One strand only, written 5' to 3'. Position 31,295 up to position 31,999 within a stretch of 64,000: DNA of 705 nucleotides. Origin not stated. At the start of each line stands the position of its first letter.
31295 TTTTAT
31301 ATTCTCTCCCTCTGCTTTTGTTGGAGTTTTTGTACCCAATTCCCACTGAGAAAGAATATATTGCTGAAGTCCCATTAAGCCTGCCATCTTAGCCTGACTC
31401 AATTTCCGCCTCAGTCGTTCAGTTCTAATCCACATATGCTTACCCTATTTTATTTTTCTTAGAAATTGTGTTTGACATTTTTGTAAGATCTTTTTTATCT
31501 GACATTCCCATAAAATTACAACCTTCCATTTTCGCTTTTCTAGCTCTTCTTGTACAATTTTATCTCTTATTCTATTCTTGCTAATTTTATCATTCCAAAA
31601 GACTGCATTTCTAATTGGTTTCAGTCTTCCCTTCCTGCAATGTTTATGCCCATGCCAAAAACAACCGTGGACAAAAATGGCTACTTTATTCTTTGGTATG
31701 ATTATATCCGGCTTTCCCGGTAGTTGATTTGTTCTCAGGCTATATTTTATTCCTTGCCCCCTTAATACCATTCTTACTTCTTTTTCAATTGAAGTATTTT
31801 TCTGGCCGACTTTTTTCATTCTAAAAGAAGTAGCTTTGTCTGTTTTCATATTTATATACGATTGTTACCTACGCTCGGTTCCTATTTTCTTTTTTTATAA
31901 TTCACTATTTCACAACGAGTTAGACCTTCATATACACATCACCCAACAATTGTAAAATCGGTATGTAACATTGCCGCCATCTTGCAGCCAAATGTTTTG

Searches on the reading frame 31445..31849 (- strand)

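Call 3: search_protein_families(library=pfam, proteins=[window:31445-31849:-], max_evalue=0.01)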
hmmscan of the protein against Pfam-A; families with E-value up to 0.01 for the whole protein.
window:31445-31849:- (134 aa): 1 family
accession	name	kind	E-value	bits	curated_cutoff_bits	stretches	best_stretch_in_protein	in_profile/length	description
PF03852.21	Vsr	-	4e-24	84.7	27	1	5-71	7-72/74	DNA mismatch endonuclease Vsr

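Call 4: search_protein_families(library=padloc, proteins=[window:31445-31849:-], max_evalue=0.01)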
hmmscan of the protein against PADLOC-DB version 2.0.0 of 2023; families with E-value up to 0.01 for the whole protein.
window:31445-31849:- (134 aa): 1 family
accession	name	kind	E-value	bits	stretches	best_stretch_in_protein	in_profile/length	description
PDLC03397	Vsr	-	1.1e-26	91.8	1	4-119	6-120/156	Type II nicking endonuclease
